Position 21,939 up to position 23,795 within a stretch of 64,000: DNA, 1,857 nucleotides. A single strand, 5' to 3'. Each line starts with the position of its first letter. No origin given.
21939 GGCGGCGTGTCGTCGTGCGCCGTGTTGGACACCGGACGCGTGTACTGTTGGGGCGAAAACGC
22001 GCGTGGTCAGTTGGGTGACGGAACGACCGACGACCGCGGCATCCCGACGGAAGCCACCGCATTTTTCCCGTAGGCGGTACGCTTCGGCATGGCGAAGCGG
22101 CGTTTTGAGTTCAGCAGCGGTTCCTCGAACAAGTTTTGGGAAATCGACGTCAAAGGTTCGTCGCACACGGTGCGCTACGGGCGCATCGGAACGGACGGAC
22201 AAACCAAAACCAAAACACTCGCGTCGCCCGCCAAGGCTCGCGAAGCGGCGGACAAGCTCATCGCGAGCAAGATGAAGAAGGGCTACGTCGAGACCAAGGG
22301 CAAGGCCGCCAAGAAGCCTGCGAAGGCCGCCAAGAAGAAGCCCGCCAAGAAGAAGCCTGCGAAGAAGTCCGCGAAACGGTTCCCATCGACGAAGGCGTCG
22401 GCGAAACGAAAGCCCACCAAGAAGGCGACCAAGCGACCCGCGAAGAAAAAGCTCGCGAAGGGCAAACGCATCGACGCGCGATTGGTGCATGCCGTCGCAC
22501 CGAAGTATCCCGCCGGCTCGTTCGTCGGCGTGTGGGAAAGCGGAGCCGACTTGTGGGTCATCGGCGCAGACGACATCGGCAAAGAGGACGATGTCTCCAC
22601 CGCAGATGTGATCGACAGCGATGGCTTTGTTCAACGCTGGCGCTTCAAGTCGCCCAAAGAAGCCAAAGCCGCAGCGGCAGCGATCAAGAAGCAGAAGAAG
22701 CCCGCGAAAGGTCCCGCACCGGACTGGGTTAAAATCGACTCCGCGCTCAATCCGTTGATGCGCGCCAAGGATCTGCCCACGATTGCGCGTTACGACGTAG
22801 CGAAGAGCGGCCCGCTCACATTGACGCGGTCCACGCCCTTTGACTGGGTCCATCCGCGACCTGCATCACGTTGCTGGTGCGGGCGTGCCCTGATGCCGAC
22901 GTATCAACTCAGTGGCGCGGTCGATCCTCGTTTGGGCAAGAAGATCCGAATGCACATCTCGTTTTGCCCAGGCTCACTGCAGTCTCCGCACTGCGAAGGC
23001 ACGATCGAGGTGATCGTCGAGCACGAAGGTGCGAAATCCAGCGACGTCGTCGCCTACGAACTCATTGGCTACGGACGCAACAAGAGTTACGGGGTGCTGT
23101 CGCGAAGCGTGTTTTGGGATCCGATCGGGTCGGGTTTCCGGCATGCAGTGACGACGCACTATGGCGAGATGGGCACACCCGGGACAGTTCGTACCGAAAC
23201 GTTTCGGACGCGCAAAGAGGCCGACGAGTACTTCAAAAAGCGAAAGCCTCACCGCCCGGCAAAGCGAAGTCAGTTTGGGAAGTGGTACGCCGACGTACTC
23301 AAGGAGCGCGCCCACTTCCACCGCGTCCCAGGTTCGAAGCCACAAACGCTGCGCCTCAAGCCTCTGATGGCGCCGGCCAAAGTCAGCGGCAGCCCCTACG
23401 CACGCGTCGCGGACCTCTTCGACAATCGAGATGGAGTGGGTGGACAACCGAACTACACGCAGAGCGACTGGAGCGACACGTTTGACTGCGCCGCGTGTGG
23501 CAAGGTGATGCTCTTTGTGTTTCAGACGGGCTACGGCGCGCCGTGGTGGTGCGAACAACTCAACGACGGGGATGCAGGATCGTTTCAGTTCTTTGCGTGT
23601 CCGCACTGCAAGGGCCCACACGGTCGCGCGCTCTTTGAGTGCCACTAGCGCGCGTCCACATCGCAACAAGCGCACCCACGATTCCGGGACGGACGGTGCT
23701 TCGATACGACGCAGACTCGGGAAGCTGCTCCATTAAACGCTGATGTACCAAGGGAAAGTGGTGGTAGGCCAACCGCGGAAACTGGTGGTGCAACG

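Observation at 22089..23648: WGR-domain protein with histone-H1-like KPAAK linker and novel Cys-motif C-terminal domain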

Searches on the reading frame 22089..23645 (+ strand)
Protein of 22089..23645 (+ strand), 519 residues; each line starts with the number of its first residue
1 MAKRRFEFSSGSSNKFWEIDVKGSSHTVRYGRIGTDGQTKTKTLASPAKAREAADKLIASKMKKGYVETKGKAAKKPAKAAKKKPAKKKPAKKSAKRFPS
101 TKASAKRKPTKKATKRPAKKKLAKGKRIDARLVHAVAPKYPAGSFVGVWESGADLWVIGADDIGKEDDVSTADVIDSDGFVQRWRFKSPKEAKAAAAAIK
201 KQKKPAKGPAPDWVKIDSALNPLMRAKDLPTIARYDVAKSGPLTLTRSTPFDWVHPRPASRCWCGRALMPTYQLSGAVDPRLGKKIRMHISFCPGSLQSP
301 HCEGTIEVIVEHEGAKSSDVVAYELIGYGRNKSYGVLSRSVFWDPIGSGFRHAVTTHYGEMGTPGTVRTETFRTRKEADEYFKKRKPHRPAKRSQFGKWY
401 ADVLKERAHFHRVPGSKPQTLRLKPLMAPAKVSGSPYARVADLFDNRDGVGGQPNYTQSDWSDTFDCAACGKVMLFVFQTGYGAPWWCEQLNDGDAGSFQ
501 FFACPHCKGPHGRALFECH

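Call 3: search_protein_families(library=pfam, proteins=[window:22089-23645:+], max_evalue=1)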
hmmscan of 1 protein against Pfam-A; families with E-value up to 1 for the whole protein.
window:22089-23645:+ (519 aa): 2 families
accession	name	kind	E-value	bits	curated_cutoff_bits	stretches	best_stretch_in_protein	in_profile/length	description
PF05406.20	WGR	-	6.1e-23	81.2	22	2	6-70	5-76/79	WGR domain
PF14600.11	CBM_5_12_2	-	0.041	14.2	27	1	448-504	5-61/62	Cellulose-binding domain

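Call 4: search_protein_families(library=ncbifam, proteins=[window:22089-23645:+], max_evalue=1)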
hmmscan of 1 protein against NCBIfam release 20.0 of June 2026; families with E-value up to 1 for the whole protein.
window:22089-23645:+ (519 aa): 2 families
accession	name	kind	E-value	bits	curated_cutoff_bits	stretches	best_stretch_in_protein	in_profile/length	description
NF047464.1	FibnectbindLIC11051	equivalog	1.1e-17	63.8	1000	1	5-95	4-92/685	LIC_11051 family fibronectin-binding protein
NF004560.0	PRK05901.1-1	equivalog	0.97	8.4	711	0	40-127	36-123/516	RNA polymerase sigma factor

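Call 5: search_solved_structures(query=window:22089-23645:+, max_evalue=1, show_alignments=2)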
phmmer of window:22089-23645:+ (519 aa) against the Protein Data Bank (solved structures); distinct sequences matched with E-value up to 1: 2.
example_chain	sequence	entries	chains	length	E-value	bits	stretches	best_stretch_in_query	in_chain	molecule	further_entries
2ra8_A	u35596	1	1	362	2.9e-18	69.2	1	3-89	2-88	Uncharacterized protein Q64V53_BACFR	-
4url_A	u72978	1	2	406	0.37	12.7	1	35-97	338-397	DNA TOPOISOMERASE IV, B SUBUNIT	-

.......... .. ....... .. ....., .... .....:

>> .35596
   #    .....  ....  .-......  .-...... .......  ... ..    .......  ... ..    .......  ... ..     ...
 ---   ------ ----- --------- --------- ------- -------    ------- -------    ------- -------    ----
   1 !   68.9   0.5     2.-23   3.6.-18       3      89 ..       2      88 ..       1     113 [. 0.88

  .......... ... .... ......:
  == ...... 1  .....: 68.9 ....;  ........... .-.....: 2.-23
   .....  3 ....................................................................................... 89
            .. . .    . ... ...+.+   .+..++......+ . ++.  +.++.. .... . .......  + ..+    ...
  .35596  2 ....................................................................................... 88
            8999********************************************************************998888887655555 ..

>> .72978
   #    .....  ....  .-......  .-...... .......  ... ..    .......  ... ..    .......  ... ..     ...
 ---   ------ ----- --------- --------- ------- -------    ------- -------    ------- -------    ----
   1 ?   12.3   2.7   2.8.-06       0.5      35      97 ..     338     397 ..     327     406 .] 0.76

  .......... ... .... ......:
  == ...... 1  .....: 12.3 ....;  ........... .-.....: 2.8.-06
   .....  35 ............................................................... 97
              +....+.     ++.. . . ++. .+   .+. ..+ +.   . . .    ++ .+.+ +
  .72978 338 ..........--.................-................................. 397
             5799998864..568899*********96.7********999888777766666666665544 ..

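Call 6: find_homologous_proteins(query=window:22089-23645:+)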
Query window:22089-23645:+ (519 aa): 45 proteins with E <= 0.001 among 8000 candidates.
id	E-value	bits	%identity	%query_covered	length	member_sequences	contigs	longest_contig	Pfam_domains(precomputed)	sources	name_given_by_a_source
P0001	0.0e+0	1142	95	100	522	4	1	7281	PF05406.21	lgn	-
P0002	9.8e-214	729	60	100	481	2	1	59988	PF05406.21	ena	-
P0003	4.1e-191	654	57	100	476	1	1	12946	PF05406.21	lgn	-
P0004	5.8e-114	400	41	100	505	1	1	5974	PF05406.21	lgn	-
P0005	1.2e-108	382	42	100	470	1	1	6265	PF05406.21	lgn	-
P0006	2.9e-103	365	46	72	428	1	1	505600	-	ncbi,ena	-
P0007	5.0e-53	199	60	13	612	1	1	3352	PF14743.13,PF01068.27,PF05406.21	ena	-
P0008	3.5e-39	153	67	13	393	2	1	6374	PF05406.21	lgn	-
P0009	3.8e-35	140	77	13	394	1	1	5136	PF05406.21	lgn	-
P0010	8.9e-34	135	74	13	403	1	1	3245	PF05406.21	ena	-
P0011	4.8e-32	130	51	16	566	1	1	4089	PF05406.21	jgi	jgi:uncharacterized protein (TIGR02996 family)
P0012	1.1e-31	128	62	13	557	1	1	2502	PF13516.13,PF05406.21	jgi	jgi:uncharacterized protein (TIGR02996 family)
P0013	1.4e-31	128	63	13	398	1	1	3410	PF05406.21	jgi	jgi:predicted DNA-binding WGR domain protein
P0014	3.5e-31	127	59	13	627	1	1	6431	PF05406.21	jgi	jgi:uncharacterized protein (TIGR02996 family)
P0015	7.9e-28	116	54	14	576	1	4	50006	PF05406.21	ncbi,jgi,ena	-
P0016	1.8e-25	108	54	13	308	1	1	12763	PF06993.18,PF05406.21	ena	-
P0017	2.3e-19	88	53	19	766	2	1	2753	PF09234.16,PF13646.13,PF05406.21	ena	-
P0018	3.2e-19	87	67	13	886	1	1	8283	PF05406.21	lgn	-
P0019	5.5e-19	86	59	14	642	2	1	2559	PF23598.2,PF25019.1,PF00533.34,PF12799.14,PF25013.1,PF05406.21,PF23952.2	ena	-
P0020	9.7e-19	86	51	18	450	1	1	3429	PF05406.21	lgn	-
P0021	6.3e-18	83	47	22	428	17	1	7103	PF14567.12,PF09346.16,PF14568.12,PF05406.21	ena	-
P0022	6.8e-18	83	53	17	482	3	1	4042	PF05406.21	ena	-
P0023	2.6e-17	81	47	21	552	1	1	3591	PF05406.21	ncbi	-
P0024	1.2e-16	79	70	12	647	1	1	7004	PF05406.21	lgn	-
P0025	3.6e-16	77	59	15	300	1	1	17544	PF05406.21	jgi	jgi:predicted DNA-binding WGR domain protein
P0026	4.5e-16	77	70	12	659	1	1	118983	PF05406.21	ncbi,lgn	ncbi:MAG: WGR domain-containing protein [Myxococcota bacterium]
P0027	1.2e-15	75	66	13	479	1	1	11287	PF14743.13,PF01068.27,PF05406.21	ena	-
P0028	1.7e-15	75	59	14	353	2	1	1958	PF05406.21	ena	-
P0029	1.8e-15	75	54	13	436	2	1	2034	PF05406.21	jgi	-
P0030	7.6e-15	73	56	16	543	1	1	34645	PF13516.13,PF05406.21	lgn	-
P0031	9.9e-15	72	67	13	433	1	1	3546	PF14743.13,PF01068.27,PF05406.21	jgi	jgi:DNA ligase-1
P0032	2.6e-14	71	50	15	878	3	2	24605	PF13606.13,PF13857.13,PF09234.16,PF12796.14,PF00023.37,PF13637.13,PF05406.21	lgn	-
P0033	5.7e-14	70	49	13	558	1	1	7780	PF05406.21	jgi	jgi:predicted DNA-binding WGR domain protein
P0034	1.2e-13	69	67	12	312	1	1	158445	PF05406.21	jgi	jgi:predicted DNA-binding WGR domain protein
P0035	2.8e-13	68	61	13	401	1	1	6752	PF05406.21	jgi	jgi:predicted DNA-binding WGR domain protein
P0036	3.9e-13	67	57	13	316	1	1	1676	PF14743.13,PF01068.27,PF05406.21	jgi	jgi:DNA ligase-1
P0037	6.4e-12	63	48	17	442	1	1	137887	PF14743.13,PF01068.27,PF05406.21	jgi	jgi:DNA ligase-1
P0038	9.1e-12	63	50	12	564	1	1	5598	PF05406.21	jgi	jgi:predicted DNA-binding WGR domain protein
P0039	7.7e-11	60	50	12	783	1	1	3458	PF00514.30,PF02985.29,PF03130.23,PF13513.13,PF13646.13,PF05406.21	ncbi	-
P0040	8.4e-11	59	53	13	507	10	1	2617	PF14743.13,PF01068.27,PF05406.21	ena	-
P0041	1.1e-10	59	47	14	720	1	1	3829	PF23598.2,PF13576.13,PF13599.14,PF00805.29,PF05406.21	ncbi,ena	-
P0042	1.5e-10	59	57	13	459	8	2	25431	PF14743.13,PF01068.27,PF05406.21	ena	-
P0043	9.9e-10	56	47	14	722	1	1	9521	PF23598.2,PF13576.13,PF13599.14,PF00805.29,PF05406.21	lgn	-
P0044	5.6e-9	53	57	12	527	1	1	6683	PF05406.21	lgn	-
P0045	2.3e-6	45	57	10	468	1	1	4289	PF05406.21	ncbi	-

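Call 10: search_protein_families(library=pfam, proteins=[P0006, P0004, P0005, P0017, P0032, P0021], max_evalue=10)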
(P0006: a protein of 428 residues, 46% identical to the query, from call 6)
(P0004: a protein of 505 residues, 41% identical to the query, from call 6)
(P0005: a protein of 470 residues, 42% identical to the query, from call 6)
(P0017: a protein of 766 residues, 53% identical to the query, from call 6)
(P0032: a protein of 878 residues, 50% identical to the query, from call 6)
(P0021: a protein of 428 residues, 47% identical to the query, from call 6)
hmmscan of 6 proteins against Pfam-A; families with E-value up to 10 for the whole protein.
P0006 (428 aa): 1 family
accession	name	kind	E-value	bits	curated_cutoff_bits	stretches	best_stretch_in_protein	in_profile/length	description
PF01096.23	Zn_ribbon_TFIIS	-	0.077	13.3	21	1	374-389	1-16/39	Transcription factor S-II (TFIIS)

P0004 (505 aa): 3 families
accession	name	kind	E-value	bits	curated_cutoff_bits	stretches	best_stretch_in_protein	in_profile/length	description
PF05406.20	WGR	-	2e-16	60.3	22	1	13-78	4-76/79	WGR domain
PF04194.18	PDCD2_C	-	0.024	15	30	1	201-251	4-54/111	Programmed cell death protein 2, C-terminal putative domain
PF11764.13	N-SET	-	5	7.6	28.3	1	57-106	78-127/172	COMPASS (Complex proteins associated with Set1p) component N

P0005 (470 aa): 5 families
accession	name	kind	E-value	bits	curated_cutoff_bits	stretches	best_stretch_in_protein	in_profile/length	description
PF05406.20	WGR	-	7e-12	45.7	22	1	6-68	5-77/79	WGR domain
PF08271.17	Zn_Ribbon_TF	-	0.074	13.1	29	1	417-434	2-18/43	TFIIB zinc-binding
PF01096.23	Zn_ribbon_TFIIS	-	0.15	12.3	21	0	416-430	1-15/39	Transcription factor S-II (TFIIS)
PF08274.17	Zn_Ribbon_YjdM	-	4.4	7.8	30.8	0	417-424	4-11/30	PhnA Zinc-Ribbon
PF24747.1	Zn-ribbon_GIR1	-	7.7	6.9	26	1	412-429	19-35/37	GIR1-like zinc ribbon domain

P0017 (766 aa): 4 families
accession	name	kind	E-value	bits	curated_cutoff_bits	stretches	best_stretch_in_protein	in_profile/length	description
PF09234.15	DUF1963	-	1.1e-19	72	23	1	557-763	1-214/216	Domain of unknown function (DUF1963)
PF05406.20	WGR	-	2.4e-16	60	22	1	7-69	6-75/79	WGR domain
PF13646.12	HEAT_2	-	1.6e-05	25.5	27.7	1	379-445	13-77/88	HEAT repeats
PF03130.22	HEAT_PBS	-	0.00089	20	20.9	1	421-438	7-24/27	PBS lyase HEAT-like repeat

P0032 (878 aa): 12 families
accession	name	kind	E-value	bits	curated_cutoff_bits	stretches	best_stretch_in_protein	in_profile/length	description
PF09234.15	DUF1963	-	9.3e-20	72.3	23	1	658-869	1-208/216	Domain of unknown function (DUF1963)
PF05406.20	WGR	-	9.2e-16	58.2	22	1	8-69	10-76/79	WGR domain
PF00023.36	Ank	-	8.8e-15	54.5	21.1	2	206-236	3-33/33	Ankyrin repeat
PF12796.13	Ank_2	-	4.5e-14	53.2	27.3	2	187-243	12-65/90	Ankyrin repeats (3 copies)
PF13857.12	Ank_5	-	1.1e-11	45.2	27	2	191-244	1-55/56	Ankyrin repeats (many copies)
PF13637.12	Ank_4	-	2.3e-07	31.4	22.7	2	191-225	16-50/50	Ankyrin repeats (many copies)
PF13606.12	Ank_3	-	5.4e-07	29.8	22.3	1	206-232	3-29/30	Ankyrin repeat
PF24521.3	Ank_KRIT1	-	0.00096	19.3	80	1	103-163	43-106/149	KRIT1 ankyrin-repeats domain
PF07494.17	Reg_prop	-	0.0028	18.1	20.4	1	289-303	10-24/24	Two component regulator propeller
PF13449.12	Phytase-like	-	0.057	13.7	27.6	1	508-558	50-89/284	Esterase-like activity of phytase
PF12296.13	HsbA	-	0.084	13.8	33.5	1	94-126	51-82/121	Hydrophobic surface binding protein A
PF16819.11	DUF5074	-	0.14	11.6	27.2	1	491-551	146-202/353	Domain of unknown function (DUF5074)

P0021 (428 aa): 4 families
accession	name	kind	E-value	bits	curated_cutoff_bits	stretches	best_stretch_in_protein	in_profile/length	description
PF09346.15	SMI1_KNR4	-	9.8e-18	65.4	25.4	1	121-251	2-123/125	SMI1 / KNR4 family (SUKH-1)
PF05406.20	WGR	-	4.7e-17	62.3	22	1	9-69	8-75/79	WGR domain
PF14568.11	SUKH_6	-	8.4e-13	49.3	27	1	124-251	2-119/119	SMI1-KNR4 cell-wall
PF14567.11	SUKH_5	-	4e-06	27.1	27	2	120-157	21-58/142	SMI1-KNR4 cell-wall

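Call 16: find_encoding_contigs(protein=P0006, flank=10000, max_places=3)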
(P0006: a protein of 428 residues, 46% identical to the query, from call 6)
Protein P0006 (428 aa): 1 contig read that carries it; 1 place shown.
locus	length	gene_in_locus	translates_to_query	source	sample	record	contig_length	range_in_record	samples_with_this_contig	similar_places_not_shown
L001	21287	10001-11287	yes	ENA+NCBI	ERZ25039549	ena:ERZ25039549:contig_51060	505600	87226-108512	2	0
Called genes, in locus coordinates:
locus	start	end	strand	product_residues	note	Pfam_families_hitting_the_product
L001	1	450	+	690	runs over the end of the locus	-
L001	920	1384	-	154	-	PF12637:TSCPD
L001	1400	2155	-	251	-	-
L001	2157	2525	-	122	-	PF02867:Ribonuc_red_lgC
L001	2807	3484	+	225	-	-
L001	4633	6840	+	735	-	PF07690:MFS_1 (weak), PF03219:TLC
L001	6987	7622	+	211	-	PF19714:DUF6209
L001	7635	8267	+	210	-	PF00440:TetR_N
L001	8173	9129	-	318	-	-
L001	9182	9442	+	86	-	-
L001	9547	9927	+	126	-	PF00581:Rhodanese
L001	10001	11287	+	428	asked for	-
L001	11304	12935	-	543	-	PF00999:Na_H_Exchanger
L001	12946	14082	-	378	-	PF00923:TAL_FSA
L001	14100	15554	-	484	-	PF00479:G6PD_N, PF02781:G6PD_C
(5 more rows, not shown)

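Call 17: find_encoding_contigs(protein=P0002, flank=10000, max_places=3)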
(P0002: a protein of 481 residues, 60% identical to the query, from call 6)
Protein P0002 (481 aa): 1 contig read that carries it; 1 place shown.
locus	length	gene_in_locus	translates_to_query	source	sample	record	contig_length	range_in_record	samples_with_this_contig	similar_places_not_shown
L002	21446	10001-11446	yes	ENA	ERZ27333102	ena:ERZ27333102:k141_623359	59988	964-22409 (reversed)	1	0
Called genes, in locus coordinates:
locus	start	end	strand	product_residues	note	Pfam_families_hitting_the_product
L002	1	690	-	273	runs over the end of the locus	PF13181:TPR_8 (faint), PF13424:TPR_12 (weak), PF00515:TPR_1 (faint), PF07719:TPR_2 (weak), PF13432:TPR_16, PF14559:TPR_19 (weak)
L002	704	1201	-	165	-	PF02075:RuvC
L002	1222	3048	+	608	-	-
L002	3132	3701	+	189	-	PF00645:zf-PARP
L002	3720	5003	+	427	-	PF00083:Sugar_tr, PF07690:MFS_1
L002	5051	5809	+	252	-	-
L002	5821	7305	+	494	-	-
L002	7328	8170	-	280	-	PF07719:TPR_2 (faint)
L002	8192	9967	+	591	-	PF25390:WD40_RLD, PF00415:RCC1, PF13540:RCC1_2 (weak), PF25390:WD40_RLD, PF00415:RCC1 (weak), PF13540:RCC1_2, PF00415:RCC1 (weak)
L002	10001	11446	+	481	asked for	PF05406:WGR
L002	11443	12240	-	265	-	PF07687:M20_dimer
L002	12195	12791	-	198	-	PF04389:Peptidase_M28, PF01546:Peptidase_M20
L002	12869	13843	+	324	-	-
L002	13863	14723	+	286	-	PF04784:DUF547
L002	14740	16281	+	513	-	PF00805:Pentapeptide (faint), PF13576:Pentapeptide_3 (faint), PF13599:Pentapeptide_4 (weak), PF24807:WD40_CDC20-Fz (faint), PF25175:Beta-prop_WDR5 (weak), PF23381:Beta-prop_IFT122_1st, PF24814:WD40_Prp19 (weak), PF25174:Beta-prop_THOC3, +1 more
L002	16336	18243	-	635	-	PF00112:Peptidase_C1 (faint), PF01483:P_proprotein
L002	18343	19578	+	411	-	PF00155:Aminotran_1_2, PF00266:Aminotran_5, PF01041:DegT_DnrJ_EryC1 (weak)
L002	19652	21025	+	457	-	PF00171:Aldedh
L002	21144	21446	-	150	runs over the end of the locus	PF00501:AMP-binding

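Call 18: find_encoding_contigs(protein=P0003, flank=10000, max_places=3)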
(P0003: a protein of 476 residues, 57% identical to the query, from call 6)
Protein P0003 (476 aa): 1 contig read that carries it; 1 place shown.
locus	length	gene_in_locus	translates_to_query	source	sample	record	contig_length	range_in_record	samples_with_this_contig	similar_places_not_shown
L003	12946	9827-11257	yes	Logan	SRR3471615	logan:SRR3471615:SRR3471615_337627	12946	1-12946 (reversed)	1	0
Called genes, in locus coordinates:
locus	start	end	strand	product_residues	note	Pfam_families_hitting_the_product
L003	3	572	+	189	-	?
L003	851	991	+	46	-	-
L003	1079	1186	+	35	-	-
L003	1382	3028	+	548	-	PF06119:NIDO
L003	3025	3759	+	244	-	PF11617:Cu-binding_MopE (weak)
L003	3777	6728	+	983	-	PF04885:Stig1 (faint), PF04151:PPC (faint)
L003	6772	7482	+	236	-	-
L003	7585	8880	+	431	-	PF01554:MatE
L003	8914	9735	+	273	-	-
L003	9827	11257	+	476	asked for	PF05406:WGR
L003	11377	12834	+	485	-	PF14312:FG-GAP_2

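Call 19: find_encoding_contigs(protein=window:22089-23645:+, flank=10000, max_places=3)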
Protein window:22089-23645:+ (519 aa): no gene with exactly this product is on record in the collection.

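Call 25: predict_structure(alignment_id=A1)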
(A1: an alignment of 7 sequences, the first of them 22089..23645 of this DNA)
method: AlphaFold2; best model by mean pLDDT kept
length: 519 residues; sequences in the alignment: 7
mean_pLDDT: 59.5   pTM: 0.46
mean pLDDT of the five models: 59.5, 56.2, 55.4, 53.6, 50.6
residues with pLDDT >= 90: 17; 70-90: 183; 50-70: 129; < 50: 190
segments of 3 or more residues with pLDDT < 50: 71-130, 137-140, 162-179, 184-186, 204-233, 251-253, 297-300, 410-415, 429-464, 480-497, 517-519
pLDDT, mean of each block of 10 residues (from residue 1): 76 83 89 86 87 86 76 32 32 32 35 35 35 52 55 56 43 41 55 65 43 31 32 59 68 62 72 70 70 60 69 62 74 83 67 88 85 89 82 79 68 55 60 36 37 34 58 60 30 40 68 53
secondary structure, 60 per line:
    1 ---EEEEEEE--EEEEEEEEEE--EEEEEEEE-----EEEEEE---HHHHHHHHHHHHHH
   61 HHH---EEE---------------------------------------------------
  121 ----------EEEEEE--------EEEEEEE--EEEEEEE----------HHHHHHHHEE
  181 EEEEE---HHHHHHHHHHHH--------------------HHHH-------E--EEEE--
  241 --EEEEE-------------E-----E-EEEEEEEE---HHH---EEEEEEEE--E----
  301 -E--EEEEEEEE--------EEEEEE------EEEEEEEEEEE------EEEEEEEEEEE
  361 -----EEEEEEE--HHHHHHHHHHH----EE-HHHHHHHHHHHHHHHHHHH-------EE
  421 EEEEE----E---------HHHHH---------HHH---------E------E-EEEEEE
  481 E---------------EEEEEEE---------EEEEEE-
elements in order: E4-10 E13-22 E25-32 E38-43 H47-63 E67-69 E131-136 E145-151 E154-160 H171-178 E179-185 H189-200 H221-224 E235-238 E243-247 E269-276 E286-293 E305-312 E321-326 E333-343 E350-360 E366-372 H375-385 H393-411 E419-425 H440-444 E475-481 E497-503 E513-518
